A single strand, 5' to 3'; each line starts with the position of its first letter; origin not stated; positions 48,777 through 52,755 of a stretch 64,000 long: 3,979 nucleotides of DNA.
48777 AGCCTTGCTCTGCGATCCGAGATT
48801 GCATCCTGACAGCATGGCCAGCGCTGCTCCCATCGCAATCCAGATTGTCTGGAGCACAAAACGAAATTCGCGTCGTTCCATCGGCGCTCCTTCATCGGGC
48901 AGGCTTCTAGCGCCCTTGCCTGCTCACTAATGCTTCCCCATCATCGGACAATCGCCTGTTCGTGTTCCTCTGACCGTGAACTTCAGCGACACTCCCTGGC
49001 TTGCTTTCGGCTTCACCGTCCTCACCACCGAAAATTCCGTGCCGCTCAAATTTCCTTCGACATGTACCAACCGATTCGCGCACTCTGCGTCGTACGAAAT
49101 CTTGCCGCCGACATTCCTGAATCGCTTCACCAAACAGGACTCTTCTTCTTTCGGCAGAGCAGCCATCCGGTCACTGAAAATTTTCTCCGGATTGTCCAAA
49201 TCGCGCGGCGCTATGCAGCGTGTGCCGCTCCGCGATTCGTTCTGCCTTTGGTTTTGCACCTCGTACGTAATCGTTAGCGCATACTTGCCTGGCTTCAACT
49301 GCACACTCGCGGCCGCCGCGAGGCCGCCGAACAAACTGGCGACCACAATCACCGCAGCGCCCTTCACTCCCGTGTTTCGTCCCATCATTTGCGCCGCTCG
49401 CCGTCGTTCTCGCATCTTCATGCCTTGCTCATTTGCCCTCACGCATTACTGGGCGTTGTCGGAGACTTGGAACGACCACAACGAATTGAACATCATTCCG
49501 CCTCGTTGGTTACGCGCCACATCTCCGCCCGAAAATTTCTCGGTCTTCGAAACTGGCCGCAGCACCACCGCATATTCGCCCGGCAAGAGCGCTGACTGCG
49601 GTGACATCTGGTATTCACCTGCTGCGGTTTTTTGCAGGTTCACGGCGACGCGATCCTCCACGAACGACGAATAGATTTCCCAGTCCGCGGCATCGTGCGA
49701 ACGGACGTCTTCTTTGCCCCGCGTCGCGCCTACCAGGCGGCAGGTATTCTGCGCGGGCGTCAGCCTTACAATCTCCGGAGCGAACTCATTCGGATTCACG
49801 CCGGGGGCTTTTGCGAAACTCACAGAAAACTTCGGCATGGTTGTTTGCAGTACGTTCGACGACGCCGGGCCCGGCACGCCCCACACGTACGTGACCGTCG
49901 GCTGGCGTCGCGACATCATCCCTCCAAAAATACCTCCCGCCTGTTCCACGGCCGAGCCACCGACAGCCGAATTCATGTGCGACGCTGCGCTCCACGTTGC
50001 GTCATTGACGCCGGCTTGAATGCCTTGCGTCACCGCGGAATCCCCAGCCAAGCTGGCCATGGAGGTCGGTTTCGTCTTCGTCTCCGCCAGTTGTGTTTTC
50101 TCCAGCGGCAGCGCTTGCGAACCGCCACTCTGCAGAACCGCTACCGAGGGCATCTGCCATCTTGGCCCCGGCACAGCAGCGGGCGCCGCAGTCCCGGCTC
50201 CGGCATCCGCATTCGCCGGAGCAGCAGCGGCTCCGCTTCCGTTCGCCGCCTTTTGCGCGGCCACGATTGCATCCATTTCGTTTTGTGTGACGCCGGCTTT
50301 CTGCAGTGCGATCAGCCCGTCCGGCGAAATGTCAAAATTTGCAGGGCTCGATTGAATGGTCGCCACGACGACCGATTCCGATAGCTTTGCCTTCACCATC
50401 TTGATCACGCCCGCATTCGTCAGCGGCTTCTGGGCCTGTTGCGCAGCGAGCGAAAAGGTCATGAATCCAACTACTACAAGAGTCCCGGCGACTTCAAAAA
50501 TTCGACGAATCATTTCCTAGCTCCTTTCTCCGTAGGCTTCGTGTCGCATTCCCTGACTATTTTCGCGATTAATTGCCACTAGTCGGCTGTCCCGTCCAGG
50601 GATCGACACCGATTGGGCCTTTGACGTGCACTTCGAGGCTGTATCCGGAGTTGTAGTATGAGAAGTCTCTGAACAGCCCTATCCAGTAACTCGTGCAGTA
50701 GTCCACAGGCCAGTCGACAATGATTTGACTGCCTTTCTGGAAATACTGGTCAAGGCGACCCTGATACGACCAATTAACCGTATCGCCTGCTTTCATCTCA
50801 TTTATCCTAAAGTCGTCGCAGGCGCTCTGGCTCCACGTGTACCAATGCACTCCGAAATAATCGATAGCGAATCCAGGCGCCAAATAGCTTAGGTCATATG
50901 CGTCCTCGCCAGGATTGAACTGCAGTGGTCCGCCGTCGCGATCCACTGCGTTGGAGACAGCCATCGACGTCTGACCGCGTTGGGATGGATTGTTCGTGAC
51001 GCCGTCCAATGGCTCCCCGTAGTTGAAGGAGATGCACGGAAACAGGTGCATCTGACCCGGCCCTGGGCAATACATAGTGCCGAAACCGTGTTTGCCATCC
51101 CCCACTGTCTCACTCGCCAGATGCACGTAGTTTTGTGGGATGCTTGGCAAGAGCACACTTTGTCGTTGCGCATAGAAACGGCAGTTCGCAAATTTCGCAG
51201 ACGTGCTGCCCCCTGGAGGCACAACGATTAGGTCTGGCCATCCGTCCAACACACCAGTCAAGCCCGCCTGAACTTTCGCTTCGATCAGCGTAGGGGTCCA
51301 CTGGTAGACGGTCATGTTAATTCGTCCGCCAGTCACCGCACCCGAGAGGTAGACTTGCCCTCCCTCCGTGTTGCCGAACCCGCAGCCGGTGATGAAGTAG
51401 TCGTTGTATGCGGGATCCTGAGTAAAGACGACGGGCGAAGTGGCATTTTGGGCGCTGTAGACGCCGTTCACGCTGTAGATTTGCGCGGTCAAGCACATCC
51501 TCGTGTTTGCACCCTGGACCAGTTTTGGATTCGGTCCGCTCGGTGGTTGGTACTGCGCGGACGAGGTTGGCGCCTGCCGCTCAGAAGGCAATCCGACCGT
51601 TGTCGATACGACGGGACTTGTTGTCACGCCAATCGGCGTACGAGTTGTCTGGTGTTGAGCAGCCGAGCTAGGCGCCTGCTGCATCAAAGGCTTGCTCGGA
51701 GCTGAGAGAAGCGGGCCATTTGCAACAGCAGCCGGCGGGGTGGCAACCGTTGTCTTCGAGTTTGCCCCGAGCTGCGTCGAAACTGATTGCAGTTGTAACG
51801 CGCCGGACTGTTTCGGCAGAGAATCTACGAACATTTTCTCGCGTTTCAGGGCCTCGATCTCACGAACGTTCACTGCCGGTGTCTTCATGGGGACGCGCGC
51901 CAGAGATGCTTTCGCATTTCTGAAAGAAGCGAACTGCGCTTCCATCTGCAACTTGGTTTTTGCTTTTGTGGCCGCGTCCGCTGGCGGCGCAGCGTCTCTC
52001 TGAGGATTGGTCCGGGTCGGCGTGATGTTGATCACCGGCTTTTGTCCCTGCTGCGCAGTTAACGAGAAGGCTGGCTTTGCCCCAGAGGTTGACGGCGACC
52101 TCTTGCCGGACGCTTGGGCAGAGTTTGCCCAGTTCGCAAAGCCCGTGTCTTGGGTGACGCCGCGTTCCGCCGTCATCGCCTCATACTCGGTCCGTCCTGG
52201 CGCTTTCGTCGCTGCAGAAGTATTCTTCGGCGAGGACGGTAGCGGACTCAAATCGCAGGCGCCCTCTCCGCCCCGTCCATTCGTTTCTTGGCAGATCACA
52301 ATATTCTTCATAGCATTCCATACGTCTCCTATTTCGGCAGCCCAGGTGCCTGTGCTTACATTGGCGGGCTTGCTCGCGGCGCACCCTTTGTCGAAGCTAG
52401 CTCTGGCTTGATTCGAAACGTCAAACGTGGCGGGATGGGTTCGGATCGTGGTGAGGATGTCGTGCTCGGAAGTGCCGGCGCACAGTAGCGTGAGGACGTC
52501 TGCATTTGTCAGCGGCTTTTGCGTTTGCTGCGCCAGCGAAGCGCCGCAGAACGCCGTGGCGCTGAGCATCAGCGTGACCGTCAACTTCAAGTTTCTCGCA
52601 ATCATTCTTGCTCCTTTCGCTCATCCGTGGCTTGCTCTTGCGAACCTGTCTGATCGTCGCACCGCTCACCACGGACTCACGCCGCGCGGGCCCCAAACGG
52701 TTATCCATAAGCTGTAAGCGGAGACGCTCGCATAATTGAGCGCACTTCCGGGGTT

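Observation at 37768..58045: Candidate undescribed envelope system: about 17 kb of co-oriented, uncharacterised exported/lipoprotein/membrane genes built from recurring modules, facing a CadC-like TPR regulator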

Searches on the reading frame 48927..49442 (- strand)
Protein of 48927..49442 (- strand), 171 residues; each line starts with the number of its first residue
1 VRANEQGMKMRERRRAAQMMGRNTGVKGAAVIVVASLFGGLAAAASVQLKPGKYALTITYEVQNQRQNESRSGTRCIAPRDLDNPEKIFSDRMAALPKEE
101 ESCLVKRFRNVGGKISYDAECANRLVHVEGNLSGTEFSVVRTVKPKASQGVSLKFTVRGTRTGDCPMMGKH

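Call 5: search_protein_families(library=pfam, max_evalue=0.01, proteins=[window:48927-49442:-])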
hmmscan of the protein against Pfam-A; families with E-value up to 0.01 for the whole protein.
window:48927-49442:- (171 aa): 1 family
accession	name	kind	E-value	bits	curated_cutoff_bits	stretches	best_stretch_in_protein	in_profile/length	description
PF12276.13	DUF3617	-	7.6e-10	40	24.5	1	49-165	1-106/106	Protein of unknown function (DUF3617)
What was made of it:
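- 48927..49388 (-): DUF3617 protein b, exported, with four invariant Cys. Pfam PF12276 7.6e-10, 40 bits against cutoff 24.5 (call 5).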

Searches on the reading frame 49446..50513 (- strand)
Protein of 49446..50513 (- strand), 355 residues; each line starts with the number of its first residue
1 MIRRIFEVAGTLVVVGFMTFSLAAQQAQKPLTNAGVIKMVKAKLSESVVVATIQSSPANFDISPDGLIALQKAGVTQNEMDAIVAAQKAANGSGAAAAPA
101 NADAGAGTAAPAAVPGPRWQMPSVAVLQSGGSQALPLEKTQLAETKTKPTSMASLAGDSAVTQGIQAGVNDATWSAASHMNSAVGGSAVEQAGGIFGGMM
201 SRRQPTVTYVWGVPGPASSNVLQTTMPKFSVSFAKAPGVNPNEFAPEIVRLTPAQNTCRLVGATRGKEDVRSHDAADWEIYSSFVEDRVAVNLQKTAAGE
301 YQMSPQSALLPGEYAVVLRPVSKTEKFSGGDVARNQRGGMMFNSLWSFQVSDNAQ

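Call 5: search_protein_families(library=pfam, max_evalue=0.01, proteins=[window:49446-50513:-])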
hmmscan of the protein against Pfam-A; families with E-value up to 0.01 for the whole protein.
window:49446-50513:- (355 aa): 0 families

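Call 32: search_protein_families(library=ncbifam, max_evalue=0.01, proteins=[window:49446-50513:-])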
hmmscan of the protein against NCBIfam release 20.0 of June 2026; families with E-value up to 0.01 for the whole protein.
window:49446-50513:- (355 aa): 0 families

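Call 57: search_solved_structures(query=A5, max_evalue=10)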
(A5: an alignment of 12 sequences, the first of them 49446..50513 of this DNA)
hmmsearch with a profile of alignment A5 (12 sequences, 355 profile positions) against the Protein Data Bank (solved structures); distinct sequences matched with E-value up to 10: 1.
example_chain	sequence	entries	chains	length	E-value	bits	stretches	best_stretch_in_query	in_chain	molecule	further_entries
2v0o_A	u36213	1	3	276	0.58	12.3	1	27-102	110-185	FCH DOMAIN ONLY PROTEIN 2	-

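Call 62: find_homologous_proteins(query=A5)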
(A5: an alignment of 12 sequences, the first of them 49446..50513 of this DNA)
Query A5 (12 sequences) (355 aa, profile of the alignment): 1344 proteins with E <= 0.001 among 8000 candidates; the best 120 are listed.
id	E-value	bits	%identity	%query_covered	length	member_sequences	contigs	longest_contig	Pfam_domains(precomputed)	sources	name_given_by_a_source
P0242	4.4e-191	653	99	100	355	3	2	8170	-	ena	-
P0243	6.4e-191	652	92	100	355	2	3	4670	-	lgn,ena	-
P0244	1.9e-190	650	92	100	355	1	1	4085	-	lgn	-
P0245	4.4e-190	649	91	100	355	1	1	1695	-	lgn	-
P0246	1.3e-189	648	91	100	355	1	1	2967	-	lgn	-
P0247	1.1e-187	641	84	94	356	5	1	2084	-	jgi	jgi:hypothetical protein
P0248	1.2e-187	641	89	100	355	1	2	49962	-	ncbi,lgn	ncbi:MAG: hypothetical protein WBD73_02985 [Candidatus Acidiferrales bacterium]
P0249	1.1e-186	638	81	94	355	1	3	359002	-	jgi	jgi:hypothetical protein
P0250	2.5e-186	637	88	100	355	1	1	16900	-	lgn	-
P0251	7.1e-186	635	88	97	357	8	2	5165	-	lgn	-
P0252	3.4e-185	633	73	100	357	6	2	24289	-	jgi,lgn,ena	-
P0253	3.8e-185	633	80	97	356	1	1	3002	-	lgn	-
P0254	1.5e-184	631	77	100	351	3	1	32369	-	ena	-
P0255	2.7e-184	630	80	97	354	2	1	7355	-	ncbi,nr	ncbi:MAG TPA: hypothetical protein VGS05_18800 [Candidatus Sulfotelmatobacter sp.]|nr:hypothetical p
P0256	4.8e-184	629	87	100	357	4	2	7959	-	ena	-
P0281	5.8e-177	606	58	100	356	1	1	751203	-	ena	-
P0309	2.0e-170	585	66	100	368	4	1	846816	-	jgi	jgi:hypothetical protein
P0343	1.9e-167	575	59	100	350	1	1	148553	-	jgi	jgi:hypothetical protein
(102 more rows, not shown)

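Call 63: find_encoding_contigs(protein=P0281, flank=10000, max_places=1)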
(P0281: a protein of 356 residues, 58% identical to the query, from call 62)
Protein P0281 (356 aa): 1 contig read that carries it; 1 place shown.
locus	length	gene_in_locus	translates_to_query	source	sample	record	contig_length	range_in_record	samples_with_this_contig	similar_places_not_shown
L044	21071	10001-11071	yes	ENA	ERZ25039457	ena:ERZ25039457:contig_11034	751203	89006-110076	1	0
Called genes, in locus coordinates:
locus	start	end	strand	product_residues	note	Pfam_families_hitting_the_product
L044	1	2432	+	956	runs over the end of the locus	PF00486:Trans_reg_C, PF13428:TPR_14 (faint), PF13431:TPR_17 (faint), PF14938:SNAP (weak), PF17874:TPR_MalT, PF13424:TPR_12, PF17874:TPR_MalT, PF13424:TPR_12 (weak), +7 more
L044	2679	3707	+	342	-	-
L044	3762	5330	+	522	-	-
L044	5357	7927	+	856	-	-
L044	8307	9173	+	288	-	-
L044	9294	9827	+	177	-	-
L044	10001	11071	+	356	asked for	-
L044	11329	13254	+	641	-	PF28445:DUF8403 (weak), PF28444:DUF8402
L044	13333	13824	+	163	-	PF09685:MamF_MmsF (weak)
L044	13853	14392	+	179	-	-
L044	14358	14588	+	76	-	-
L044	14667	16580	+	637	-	PF12773:DZR (weak), PF13240:Zn_Ribbon_1 (weak), PF13248:Zn_ribbon_3 (faint), PF13620:CarboxypepD_reg, PF00691:OmpA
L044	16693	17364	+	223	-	-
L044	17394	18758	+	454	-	PF28445:DUF8403 (weak)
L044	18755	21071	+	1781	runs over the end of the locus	PF25023:TEN_YD-shell, PF05593:RHS_repeat (weak)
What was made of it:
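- An RHS/YD-repeat gene follows the cluster in L044 (call 63).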

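Call 64: find_encoding_contigs(protein=P0309, flank=10000, max_places=1)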
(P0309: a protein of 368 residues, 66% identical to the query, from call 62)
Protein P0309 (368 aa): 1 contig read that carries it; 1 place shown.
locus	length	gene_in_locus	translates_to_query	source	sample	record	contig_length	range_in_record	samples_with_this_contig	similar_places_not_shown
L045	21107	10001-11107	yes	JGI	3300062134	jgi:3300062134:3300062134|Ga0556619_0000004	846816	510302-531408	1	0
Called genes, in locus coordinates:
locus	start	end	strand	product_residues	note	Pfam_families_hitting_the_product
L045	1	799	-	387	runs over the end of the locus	PF00158:Sigma54_activat, PF13191:AAA_16 (weak), PF14532:Sigma54_activ_2, PF00004:AAA (weak), PF07728:AAA_5, PF25601:AAA_lid_14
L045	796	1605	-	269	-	PF01590:GAF, PF13185:GAF_2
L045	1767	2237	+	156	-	-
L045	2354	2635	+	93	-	PF01740:STAS (weak), PF13466:STAS_2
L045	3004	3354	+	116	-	-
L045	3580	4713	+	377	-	-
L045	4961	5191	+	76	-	-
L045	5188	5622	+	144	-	PF01850:PIN (weak)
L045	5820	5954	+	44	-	-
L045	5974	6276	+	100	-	-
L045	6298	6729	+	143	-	PF21352:Zn_ribbon_Thio2 (weak), PF00085:Thioredoxin, PF13098:Thioredoxin_2 (weak)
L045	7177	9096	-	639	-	PF00486:Trans_reg_C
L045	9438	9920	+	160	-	-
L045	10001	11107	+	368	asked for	-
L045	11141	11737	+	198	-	PF01135:PCMT (faint), PF08123:DOT1 (weak), PF13649:Methyltransf_25 (weak)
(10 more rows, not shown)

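Call 65: find_encoding_contigs(protein=P0343, flank=10000, max_places=1)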
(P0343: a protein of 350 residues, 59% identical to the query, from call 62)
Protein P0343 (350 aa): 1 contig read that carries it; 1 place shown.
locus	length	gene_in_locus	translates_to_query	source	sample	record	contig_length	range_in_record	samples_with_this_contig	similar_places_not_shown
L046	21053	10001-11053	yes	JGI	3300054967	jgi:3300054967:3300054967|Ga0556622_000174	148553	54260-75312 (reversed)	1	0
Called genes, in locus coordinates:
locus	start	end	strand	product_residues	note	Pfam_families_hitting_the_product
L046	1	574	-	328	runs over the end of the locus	PF00149:Metallophos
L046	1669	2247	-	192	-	PF12276:DUF3617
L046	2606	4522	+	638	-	PF00486:Trans_reg_C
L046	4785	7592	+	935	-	-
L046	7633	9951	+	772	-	-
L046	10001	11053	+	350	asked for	-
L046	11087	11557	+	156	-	-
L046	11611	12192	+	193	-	PF01135:PCMT (weak), PF08123:DOT1 (weak), PF13847:Methyltransf_31 (faint), PF13649:Methyltransf_25 (faint)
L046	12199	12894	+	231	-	-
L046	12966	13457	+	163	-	PF13240:Zn_Ribbon_1 (faint), PF09685:MamF_MmsF (weak)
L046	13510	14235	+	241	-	-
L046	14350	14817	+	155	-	-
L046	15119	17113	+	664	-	PF28445:DUF8403 (weak), PF28444:DUF8402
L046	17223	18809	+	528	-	PF13620:CarboxypepD_reg, PF00691:OmpA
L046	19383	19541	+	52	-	-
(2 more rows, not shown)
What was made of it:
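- Synteny from an independent P355 anchor: calls 62-65.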

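Call 89: search_protein_families(library=padloc, max_evalue=0.01, proteins=[window:49446-50513:-])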
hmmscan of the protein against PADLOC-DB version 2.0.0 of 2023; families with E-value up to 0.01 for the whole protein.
window:49446-50513:- (355 aa): 0 families

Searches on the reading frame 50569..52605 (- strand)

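Call 5: search_protein_families(library=pfam, max_evalue=0.01, proteins=[window:50569-52605:-])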
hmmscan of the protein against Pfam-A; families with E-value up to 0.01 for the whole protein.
window:50569-52605:- (678 aa): 1 family
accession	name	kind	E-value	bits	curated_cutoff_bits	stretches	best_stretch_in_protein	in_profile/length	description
PF06841.18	Phage_T4_gp19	-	8.6e-06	26.1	28.2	1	130-169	39-78/134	T4-like virus tail tube protein gp19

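Call 32: search_protein_families(library=ncbifam, max_evalue=0.01, proteins=[window:50569-52605:-])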
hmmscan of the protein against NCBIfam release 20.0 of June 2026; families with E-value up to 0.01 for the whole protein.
window:50569-52605:- (678 aa): 1 family
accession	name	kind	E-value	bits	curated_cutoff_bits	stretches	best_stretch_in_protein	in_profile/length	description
TIGR02241.1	TIGR02241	subfamily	8.8e-06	25.5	62.4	1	129-166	42-79/141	conserved hypothetical phage tail region protein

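Call 89: search_protein_families(library=padloc, max_evalue=0.01, proteins=[window:50569-52605:-])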
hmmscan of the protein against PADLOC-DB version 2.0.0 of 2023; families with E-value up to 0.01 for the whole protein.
window:50569-52605:- (678 aa): 0 families
